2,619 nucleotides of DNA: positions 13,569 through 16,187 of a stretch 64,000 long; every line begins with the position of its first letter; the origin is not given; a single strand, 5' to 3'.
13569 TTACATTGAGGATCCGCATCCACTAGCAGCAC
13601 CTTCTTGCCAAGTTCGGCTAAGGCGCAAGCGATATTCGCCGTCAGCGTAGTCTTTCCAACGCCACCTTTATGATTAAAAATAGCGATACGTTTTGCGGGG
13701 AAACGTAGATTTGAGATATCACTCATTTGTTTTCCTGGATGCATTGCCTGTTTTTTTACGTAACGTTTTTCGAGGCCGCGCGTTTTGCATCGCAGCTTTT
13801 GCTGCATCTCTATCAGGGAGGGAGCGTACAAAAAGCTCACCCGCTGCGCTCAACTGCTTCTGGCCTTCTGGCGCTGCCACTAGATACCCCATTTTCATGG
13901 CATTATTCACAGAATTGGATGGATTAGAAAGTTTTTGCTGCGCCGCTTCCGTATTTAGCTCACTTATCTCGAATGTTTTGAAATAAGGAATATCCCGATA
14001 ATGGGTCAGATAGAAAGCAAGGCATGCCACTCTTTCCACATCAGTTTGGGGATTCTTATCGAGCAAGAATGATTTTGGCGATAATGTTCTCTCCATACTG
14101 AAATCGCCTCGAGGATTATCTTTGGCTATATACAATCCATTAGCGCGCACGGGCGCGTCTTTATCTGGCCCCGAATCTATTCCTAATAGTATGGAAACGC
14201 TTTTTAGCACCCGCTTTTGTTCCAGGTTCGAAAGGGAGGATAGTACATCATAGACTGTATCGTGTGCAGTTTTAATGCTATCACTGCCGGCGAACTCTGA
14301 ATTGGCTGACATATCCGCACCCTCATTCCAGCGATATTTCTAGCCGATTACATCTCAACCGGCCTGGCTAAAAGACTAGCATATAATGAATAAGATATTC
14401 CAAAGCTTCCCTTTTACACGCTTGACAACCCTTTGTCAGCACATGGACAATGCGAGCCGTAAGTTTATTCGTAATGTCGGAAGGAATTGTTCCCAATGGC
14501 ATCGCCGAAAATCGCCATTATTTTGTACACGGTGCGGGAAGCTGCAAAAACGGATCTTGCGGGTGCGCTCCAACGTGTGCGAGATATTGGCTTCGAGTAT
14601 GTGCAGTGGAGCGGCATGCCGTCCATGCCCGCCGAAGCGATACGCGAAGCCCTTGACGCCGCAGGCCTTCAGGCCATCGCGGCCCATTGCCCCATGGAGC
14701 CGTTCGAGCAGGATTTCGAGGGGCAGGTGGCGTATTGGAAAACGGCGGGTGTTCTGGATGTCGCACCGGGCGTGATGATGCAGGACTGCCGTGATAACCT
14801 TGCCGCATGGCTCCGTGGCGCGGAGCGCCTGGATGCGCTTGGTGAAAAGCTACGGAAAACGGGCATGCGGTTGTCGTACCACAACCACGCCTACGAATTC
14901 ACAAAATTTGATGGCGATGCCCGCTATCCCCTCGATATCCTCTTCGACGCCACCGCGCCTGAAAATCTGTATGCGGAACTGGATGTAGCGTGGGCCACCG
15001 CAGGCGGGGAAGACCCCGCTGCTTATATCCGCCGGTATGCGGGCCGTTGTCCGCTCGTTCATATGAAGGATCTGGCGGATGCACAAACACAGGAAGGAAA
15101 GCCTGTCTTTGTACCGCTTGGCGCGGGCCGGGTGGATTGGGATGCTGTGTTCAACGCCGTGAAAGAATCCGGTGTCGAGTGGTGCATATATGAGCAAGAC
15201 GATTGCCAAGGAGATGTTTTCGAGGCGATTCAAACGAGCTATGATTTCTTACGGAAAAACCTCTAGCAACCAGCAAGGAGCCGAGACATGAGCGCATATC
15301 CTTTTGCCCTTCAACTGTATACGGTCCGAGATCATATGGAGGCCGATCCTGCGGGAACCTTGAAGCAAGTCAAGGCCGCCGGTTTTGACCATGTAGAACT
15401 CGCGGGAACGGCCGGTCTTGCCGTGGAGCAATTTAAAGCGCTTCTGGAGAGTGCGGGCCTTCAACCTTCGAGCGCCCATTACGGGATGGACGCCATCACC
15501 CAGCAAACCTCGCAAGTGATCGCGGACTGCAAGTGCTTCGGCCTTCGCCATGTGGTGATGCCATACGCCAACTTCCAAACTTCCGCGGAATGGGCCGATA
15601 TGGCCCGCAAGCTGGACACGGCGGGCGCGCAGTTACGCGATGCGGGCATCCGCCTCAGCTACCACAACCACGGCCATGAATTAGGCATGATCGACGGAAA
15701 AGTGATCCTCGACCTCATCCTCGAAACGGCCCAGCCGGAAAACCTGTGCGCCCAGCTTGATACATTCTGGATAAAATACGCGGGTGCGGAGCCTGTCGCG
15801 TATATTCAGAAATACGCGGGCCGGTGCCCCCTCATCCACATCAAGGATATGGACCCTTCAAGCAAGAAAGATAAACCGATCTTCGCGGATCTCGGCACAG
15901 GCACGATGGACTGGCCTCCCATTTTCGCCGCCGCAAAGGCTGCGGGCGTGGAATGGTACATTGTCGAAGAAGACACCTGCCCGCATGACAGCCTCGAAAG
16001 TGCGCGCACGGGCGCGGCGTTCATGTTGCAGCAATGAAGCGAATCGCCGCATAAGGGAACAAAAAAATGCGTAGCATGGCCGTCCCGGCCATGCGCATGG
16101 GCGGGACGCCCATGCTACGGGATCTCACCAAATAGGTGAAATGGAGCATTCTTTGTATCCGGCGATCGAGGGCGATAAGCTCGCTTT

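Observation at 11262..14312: AT-rich cassette (wHTH-like protein / ParA-like ATPase / single-domain RelA-SpoT synthetase) translationally coupled to queC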

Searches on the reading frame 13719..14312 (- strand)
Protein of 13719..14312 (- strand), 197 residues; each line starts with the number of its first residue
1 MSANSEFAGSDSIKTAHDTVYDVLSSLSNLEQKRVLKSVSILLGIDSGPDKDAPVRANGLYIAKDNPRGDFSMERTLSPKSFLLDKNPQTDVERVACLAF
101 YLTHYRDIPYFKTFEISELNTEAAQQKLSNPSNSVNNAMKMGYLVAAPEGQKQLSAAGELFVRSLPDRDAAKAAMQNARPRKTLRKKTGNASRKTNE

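Call 3: search_protein_families(library=pfam, proteins=[window:13719-14312:-], max_evalue=0.1)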
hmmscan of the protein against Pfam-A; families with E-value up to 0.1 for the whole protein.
window:13719-14312:- (197 aa): 1 family
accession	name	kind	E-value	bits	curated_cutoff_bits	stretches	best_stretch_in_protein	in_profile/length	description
PF18492.6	ORF_2_N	-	0.06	14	29.2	0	122-176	18-72/122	Open reading frame 2 N-terminal domain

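Call 4: search_protein_families(library=padloc, proteins=[window:13719-14312:-], max_evalue=0.1)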
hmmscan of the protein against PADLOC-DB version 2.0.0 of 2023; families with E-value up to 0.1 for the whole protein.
window:13719-14312:- (197 aa): 0 families

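Call 5: search_protein_families(library=ncbifam, proteins=[window:13719-14312:-], max_evalue=0.1)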
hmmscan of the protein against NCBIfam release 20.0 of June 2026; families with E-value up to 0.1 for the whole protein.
window:13719-14312:- (197 aa): 0 families

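Call 23: find_homologous_proteins(query=window:13719-14312:-)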
Query window:13719-14312:- (197 aa): 1502 proteins with E <= 0.001 among 1734 candidates; the best 120 are listed.
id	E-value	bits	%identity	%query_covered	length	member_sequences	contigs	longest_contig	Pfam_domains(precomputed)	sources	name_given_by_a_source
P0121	9.9e-74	265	100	63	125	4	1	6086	-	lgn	-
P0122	6.0e-60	220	61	89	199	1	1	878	-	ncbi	-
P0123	8.4e-60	220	57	90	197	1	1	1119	-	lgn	-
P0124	3.7e-57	211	56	98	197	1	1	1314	-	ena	-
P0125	9.2e-57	210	57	95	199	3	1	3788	-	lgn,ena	-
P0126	2.0e-56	209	57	92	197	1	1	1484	-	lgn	-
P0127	2.6e-56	208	55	98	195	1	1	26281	-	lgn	-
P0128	3.4e-56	208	57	92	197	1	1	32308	-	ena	-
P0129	1.3e-55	206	53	100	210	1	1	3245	-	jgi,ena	-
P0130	4.9e-51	191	57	87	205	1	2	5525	-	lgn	-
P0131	8.6e-50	187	52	83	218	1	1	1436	-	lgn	-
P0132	1.0e-49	187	55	78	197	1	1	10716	-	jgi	jgi:hypothetical protein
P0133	1.3e-49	186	57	84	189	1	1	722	-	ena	-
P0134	5.4e-49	184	55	83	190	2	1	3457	-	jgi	jgi:hypothetical protein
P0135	6.2e-49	184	51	94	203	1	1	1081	-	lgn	-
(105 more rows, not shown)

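Call 34: predict_structure(alignment_id=A2)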
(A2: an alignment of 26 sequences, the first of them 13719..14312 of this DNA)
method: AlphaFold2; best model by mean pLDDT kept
length: 197 residues; sequences in the alignment: 26
mean_pLDDT: 77.8   pTM: 0.54
mean pLDDT of the five models: 77.8, 76.7, 74.8, 73.4, 72.9
residues with pLDDT >= 90: 78; 70-90: 55; 50-70: 42; < 50: 22
segments of 3 or more residues with pLDDT < 50: 51-69
pLDDT, mean of each block of 10 residues (from residue 1): 60 89 94 90 75 42 45 67 92 92 74 73 67 91 90 92 95 89 70 66
secondary structure, 60 per line:
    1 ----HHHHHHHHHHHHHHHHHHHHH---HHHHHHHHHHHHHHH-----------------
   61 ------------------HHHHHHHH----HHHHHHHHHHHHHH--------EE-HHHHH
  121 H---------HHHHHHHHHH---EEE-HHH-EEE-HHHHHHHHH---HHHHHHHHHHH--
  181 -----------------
elements in order: H5-25 H29-43 H79-86 H91-104 H116-121 H131-140 E144-146 E152-154 H156-164 H168-178

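Call 38: fold_search(model_id=the predicted structure, library=pdb)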
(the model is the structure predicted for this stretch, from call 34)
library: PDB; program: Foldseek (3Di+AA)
matches with E <= 10: 578; with E <= 0.001: 0
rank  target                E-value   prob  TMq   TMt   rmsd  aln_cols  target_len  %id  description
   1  7kym_B                9.7e-02  0.97  0.31  0.42   9.6       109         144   17  Crystal structure of the MarR family transcriptional regulator from Bradyrhizobium japonicum (released 2021-12-15)
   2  5dd8_A                1.0e-01  0.96  0.30  0.37   8.3       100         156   21  The Crystal structure of HucR mutant (HucR-E48Q) from Deinococcus radiodurans (released 2015-09-09)
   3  3lfk_C                1.3e-01  0.94  0.27  0.44   5.8        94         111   19  A reported archaeal mechanosensitive channel is a structural homolog of MarR-like transcriptional regulators (released 2010-04-14)
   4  3boq_B                1.6e-01  0.91  0.31  0.43  11.9       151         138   12  Crystal structure of MarR family transcriptional regulator from Silicibacter pomeroyi (released 2008-01-01)
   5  7v9x_C                2.0e-01  0.35  0.18  0.26  11.7       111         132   19  Cryo-EM structure of E.coli retron-Ec86 in complex with its effector at 2.8 angstrom (released 2022-08-31)
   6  3vb2_B                2.3e-01  0.87  0.31  0.44  11.2       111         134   11  Crystal Structure of the Reduced Form of MarR from E.coli (released 2013-01-30)
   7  2fxa_A                2.5e-01  0.77  0.30  0.37  12.3       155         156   12  Structure of the Protease Production Regulatory Protein hpr from Bacillus subtilis. (released 2006-03-14)
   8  3lfk_A                2.5e-01  0.66  0.26  0.38   7.1        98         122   21  A reported archaeal mechanosensitive channel is a structural homolog of MarR-like transcriptional regulators (released 2010-04-14)
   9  3j80_T                3.0e-01  0.47  0.26  0.34  13.8       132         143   13  CryoEM structure of 40S-eIF1-eIF1A preinitiation complex (released 2014-11-05)
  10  9er2_Q                3.0e-01  0.35  0.22  0.20   7.8        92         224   15  PolII-TCR-STK19 structure. (released 2024-12-04)
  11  2bgc_A                3.3e-01  0.57  0.31  0.27   7.9       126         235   14  PrfA-G145S, a constitutive active mutant of the Transcriptional Regulator In L.monocytogenes (released 2005-04-14)
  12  8ylf                  3.5e-01  0.89  0.31  0.40   9.3       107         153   19  Crystal structure of Burkholderia thailandensis MftR (released 2024-11-13)
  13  4v6i_AS               4.0e-01  0.51  0.24  0.32   9.0        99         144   12  Localization of the small subunit ribosomal proteins into a 6.1 A cryo-EM map of Saccharomyces cerevisiae translating (released 2014-07-09)
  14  8ycm_B                4.0e-01  0.33  0.23  0.20   7.3        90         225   16  Monomeric Human STK19 (released 2024-03-06)
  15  9qlj                  4.2e-01  0.60  0.29  0.28   6.6       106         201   13  Crystal Structure of a Disordered Apo-form of A. Fischeri FNR (released 2026-04-08)
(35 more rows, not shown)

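Call 54: search_protein_representatives(alignment_id=A2)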
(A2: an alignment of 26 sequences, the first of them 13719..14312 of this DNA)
Query: 26 sequences, 198 profile positions. Proteins with E-value up to 0.001 (for the whole library): 1425; up to 1e-10: 747; up to 1e-30: 390. The best 150 are listed.
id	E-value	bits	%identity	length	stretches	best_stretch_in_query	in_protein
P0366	1.1e-77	276.7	-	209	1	7-190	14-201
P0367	2.5e-76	272.2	-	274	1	13-194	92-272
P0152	2.7e-76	272.1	-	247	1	11-195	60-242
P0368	2.5e-74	265.7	-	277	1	9-194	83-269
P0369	1.3e-73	263.4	-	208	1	8-193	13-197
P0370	2.2e-73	262.6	-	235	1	8-196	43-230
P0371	3.4e-73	262.0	-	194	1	6-192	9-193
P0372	6.1e-73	261.2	-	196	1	12-195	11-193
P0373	2.0e-72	259.5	-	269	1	8-188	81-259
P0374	3.5e-72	258.7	-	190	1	13-191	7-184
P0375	1.3e-70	253.6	-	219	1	8-196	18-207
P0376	1.9e-70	253.0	-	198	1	8-194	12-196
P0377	4.2e-70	251.9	-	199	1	8-196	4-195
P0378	4.3e-70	251.9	-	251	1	10-195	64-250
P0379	5.9e-70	251.4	-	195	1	5-195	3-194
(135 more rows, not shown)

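Call 60: search_solved_structures(query=A2, max_evalue=5)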
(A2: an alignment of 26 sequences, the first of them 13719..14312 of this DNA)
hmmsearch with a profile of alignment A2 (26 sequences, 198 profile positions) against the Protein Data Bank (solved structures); distinct sequences matched with E-value up to 5: 1.
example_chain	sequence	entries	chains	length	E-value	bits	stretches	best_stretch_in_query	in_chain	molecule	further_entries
9k1s_C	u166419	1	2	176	0.39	13.7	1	10-58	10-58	Isoform 4 of Gasdermin-B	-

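Call 68: find_related_loci(query=A2, collection=viral_contigs, flank=8000)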
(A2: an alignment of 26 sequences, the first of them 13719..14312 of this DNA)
Query A2 (197 aa) in viral_contigs; peptide patterns used: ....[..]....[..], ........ (x = any residue, [..] = any of these).
24 stretches matched a pattern; 1 encode a relative of the query (tblastn E <= 1e-3); 1 distinct loci.
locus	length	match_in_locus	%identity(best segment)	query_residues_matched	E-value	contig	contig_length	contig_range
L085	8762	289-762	48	23-176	6e-46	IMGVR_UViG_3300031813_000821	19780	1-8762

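Call 69: find_related_loci(query=A2, collection=metagenome_contigs, flank=6000)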
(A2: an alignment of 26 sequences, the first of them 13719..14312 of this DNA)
Query A2 (197 aa) in metagenome_contigs; peptide patterns used: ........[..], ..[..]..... (x = any residue, [..] = any of these).
600 stretches matched a pattern (row limit reached: there are more); 437 encode a relative of the query (tblastn E <= 1e-3); the best 80 are kept; 80 distinct loci.
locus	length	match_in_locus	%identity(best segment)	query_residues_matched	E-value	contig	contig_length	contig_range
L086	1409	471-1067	53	1-197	4e-66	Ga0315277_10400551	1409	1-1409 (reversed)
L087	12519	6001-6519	55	18-186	6e-55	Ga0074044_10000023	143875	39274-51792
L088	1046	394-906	55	16-187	1e-57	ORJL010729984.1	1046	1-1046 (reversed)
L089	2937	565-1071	55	16-186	2e-53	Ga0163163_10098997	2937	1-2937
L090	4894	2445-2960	49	22-192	3e-53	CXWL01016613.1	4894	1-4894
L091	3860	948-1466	52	16-190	7e-53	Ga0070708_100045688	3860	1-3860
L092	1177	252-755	54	20-186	1e-55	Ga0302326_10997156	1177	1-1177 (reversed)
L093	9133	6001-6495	55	22-186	4e-53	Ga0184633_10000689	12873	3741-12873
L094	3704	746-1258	50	22-189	1e-52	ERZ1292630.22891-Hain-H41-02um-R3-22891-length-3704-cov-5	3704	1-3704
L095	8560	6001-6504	53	16-182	4e-52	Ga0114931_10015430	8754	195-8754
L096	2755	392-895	50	22-186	3e-52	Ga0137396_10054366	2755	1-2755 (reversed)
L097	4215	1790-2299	54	16-187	3e-52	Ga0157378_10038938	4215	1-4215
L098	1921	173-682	54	16-187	4e-53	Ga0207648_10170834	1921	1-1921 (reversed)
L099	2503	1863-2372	50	19-186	5e-52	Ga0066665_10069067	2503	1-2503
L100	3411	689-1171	52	23-187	6e-52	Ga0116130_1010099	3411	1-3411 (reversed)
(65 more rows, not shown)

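Call 84: search_protein_families(library=phrogs, proteins=[window:13719-14312:-], max_evalue=0.01)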
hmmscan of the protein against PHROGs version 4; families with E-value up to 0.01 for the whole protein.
window:13719-14312:- (197 aa): 0 families

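Call 86: search_protein_families(library=pfam, proteins=[L085:2903-4588:-, L085:4667-5038:-, L085:5277-8396:-, L085:8400-8753:-], max_evalue=0.001)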
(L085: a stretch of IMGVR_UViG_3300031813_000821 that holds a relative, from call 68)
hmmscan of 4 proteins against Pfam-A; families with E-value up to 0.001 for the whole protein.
L085:2903-4588:- (561 aa): 0 families

L085:4667-5038:- (123 aa): 0 families

L085:5277-8396:- (1039 aa): 0 families

L085:8400-8753:- (117 aa): 0 families

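Call 96: fold_search(model_id=the predicted structure, library=viral)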
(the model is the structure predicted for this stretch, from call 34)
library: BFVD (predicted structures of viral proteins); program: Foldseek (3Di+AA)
matches with E <= 10: 222; with E <= 0.001: 0
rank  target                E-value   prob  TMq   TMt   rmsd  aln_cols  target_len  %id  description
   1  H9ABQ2                4.0e-02  0.92  0.29  0.41  17.5       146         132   13  ORF1 [Halogeometricum pleomorphic virus 1]
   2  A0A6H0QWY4            5.0e-02  0.72  0.26  0.32  25.4       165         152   12  (no name in the UniProt tables at hand)
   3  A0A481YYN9            1.4e-01  0.11  0.14  0.09  21.3       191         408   17  High mobility group box [Marseillevirus LCMAC202]
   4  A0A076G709            1.6e-01  0.54  0.26  0.26  22.2       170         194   12  Repressor Rok winged helix domain-containing protein [Bacillus phage Bobb]
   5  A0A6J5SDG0            1.8e-01  0.13  0.17  0.11  29.0       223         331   14  Uncharacterized protein [uncultured Caudovirales phage]
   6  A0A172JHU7            2.3e-01  0.18  0.18  0.20  22.9       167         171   12  Uncharacterized protein [Bacillus phage AR9]
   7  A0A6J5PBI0            2.5e-01  0.38  0.25  0.36  15.3       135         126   15  Uncharacterized protein (Fragment) [uncultured Caudovirales phage]
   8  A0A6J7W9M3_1          3.3e-01  0.15  0.22  0.05  18.4       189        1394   11  Large polyvalent protein-associated domain-containing protein [uncultured Caudovirales phage]
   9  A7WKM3                3.7e-01  0.89  0.34  0.12   4.7       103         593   12  Putative helicase [Betalipothrixvirus pezzuloense]
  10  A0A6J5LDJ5            3.9e-01  0.44  0.29  0.34  16.9       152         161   12  Helix-turn-helix domain containing protein [uncultured Caudovirales phage]
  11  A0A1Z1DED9            4.7e-01  0.28  0.28  0.19  23.0       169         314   12  Repressor Rok winged helix domain-containing protein [Bacillus phage vB_BsuM-Goe2]
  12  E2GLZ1                5.3e-01  0.47  0.25  0.21   5.6        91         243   19  AB1gp53 [Acinetobacter phage AB1]
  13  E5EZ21                5.3e-01  0.35  0.23  0.23  12.4       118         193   19  (no name in the UniProt tables at hand)
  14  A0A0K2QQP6            5.6e-01  0.23  0.23  0.33  11.0       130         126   12  Uncharacterized protein [Ralstonia phage RSF1]
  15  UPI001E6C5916         5.9e-01  0.41  0.27  0.39  16.5       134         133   14  (no name look-up for this kind of identifier)
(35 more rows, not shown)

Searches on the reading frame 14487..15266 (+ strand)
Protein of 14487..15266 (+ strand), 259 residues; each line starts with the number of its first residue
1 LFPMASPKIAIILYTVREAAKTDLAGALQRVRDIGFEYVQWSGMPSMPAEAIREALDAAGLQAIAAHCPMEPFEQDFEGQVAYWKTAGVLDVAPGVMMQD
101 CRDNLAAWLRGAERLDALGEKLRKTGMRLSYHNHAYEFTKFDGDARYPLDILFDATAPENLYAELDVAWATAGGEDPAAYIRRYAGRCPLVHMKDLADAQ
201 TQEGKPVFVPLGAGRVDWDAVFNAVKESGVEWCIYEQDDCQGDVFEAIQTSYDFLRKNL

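Call 37: search_protein_families(library=pfam, proteins=[window:14487-15266:+], max_evalue=0.00001)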
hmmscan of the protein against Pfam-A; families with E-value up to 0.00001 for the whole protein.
window:14487-15266:+ (259 aa): 1 family
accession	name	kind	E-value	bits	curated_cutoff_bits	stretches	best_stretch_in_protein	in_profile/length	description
PF01261.30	AP_endonuc_2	-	1.3e-18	68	31.1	1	28-257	1-248/249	Xylose isomerase-like TIM barrel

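Call 79: find_encoding_contigs(protein=window:14487-15266:+, flank=6000)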
Protein window:14487-15266:+ (259 aa): no gene with exactly this product is on record in the collection.

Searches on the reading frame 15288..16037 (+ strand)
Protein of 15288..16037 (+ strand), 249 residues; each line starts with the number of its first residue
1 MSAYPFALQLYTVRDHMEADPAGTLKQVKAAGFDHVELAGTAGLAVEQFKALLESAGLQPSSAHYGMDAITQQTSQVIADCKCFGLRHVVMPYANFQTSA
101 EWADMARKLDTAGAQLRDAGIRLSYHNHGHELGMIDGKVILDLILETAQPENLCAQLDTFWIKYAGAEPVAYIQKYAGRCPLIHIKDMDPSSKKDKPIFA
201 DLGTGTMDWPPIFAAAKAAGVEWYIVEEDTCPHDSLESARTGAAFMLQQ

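Call 37: search_protein_families(library=pfam, proteins=[window:15288-16037:+], max_evalue=0.00001)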
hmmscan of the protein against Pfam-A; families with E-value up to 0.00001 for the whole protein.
window:15288-16037:+ (249 aa): 1 family
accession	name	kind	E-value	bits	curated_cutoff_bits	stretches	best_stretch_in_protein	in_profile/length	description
PF01261.30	AP_endonuc_2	-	4.2e-19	69.7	31.1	1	26-246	2-246/249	Xylose isomerase-like TIM barrel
